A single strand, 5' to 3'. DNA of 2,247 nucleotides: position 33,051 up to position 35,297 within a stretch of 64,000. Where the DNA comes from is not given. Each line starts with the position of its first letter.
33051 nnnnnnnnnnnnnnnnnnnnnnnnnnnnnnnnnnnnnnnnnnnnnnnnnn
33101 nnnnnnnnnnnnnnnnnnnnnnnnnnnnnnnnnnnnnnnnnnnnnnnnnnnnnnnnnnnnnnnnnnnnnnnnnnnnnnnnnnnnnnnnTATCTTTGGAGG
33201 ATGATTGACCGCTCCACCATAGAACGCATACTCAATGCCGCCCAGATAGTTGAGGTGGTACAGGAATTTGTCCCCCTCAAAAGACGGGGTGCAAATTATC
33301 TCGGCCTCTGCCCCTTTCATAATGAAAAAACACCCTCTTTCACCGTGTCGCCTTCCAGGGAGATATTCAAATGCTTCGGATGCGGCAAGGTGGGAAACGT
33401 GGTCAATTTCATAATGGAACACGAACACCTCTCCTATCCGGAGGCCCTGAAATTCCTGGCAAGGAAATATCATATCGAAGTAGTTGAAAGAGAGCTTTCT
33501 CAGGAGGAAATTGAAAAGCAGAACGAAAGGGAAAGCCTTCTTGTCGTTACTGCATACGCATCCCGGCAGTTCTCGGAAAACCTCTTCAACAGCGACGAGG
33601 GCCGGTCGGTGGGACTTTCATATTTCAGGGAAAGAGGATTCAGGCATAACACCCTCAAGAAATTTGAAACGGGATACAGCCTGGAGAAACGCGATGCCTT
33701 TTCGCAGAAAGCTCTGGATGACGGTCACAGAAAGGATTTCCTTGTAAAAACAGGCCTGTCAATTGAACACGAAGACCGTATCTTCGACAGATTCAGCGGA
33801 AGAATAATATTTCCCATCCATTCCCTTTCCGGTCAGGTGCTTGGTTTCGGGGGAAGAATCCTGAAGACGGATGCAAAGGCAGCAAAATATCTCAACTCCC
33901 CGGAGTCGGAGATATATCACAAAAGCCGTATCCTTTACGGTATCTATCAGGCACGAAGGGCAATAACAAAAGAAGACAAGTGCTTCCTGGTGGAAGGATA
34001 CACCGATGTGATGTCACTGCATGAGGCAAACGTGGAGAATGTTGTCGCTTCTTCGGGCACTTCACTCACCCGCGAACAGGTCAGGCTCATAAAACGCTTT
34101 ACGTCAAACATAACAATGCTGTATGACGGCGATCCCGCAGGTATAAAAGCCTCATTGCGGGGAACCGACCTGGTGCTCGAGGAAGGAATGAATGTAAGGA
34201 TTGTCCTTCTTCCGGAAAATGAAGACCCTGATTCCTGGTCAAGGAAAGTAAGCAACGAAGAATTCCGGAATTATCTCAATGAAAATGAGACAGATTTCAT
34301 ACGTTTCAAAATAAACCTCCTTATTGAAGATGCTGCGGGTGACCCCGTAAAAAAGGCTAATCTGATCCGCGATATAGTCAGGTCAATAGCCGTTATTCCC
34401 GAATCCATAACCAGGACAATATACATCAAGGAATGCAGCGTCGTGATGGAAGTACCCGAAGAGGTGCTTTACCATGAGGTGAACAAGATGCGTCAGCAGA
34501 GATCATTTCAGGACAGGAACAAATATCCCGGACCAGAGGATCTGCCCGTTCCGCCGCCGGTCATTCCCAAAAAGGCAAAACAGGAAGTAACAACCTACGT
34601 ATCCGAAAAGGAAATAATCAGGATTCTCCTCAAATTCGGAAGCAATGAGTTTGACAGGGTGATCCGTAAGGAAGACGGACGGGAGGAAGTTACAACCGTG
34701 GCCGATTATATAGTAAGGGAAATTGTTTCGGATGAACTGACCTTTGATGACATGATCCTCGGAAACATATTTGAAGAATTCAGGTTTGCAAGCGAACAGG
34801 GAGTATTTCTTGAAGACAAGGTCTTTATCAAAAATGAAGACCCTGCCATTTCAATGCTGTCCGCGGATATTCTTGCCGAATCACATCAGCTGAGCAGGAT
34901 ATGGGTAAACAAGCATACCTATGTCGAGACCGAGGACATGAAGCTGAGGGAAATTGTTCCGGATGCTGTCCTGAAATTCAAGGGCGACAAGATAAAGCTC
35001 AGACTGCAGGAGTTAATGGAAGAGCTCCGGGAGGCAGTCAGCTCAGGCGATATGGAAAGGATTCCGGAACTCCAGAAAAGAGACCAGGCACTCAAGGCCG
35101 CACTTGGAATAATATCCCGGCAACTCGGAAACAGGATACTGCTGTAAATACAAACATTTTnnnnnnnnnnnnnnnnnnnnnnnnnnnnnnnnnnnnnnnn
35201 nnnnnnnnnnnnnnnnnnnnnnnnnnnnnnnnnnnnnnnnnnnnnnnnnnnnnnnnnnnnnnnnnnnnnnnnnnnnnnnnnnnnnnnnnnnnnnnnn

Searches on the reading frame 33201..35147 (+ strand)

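Call 68: search_protein_families(library=padloc, proteins=[window:33201-35147:+], max_evalue=0.00001)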
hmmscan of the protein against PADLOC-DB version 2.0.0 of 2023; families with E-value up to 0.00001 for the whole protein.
window:33201-35147:+ (648 aa): 2 families
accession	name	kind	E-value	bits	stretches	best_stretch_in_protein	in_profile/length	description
PDLC03767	RT_UG29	-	3.9e-49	165.1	1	3-367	2-379/2280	DRT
PDLC03800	RTasDnaG-like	-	2.9e-35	120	1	30-333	68-357/550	DRT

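Call 70: search_protein_families(library=pfam, proteins=[window:33201-35147:+], max_evalue=0.001)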
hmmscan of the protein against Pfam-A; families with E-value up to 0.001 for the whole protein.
window:33201-35147:+ (648 aa): 7 families
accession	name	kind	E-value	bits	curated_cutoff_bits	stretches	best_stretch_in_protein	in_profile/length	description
PF01807.25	Zn_ribbon_DnaG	-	2.7e-36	123.7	24.9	1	3-96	2-95/98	CHC2 zinc finger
PF08275.17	DNAG_N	-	4.9e-34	117.6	26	1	126-252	4-128/128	DNA primase catalytic core, N-terminal domain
PF13155.12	Toprim_2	-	2.9e-21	76.1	22.1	1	262-345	1-86/88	Toprim-like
PF13662.12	Toprim_4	-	7.8e-15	55.3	25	1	262-335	4-84/85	Toprim domain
PF01751.28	Toprim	-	2.2e-09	37.8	23.1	1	262-332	3-91/96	Toprim domain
PF13362.12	Toprim_3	-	2e-05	25.4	27.2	1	262-351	3-93/95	Toprim domain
PF10410.14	DnaB_bind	-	2.3e-05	25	20.6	1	368-414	2-49/56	DnaB-helicase binding domain of primase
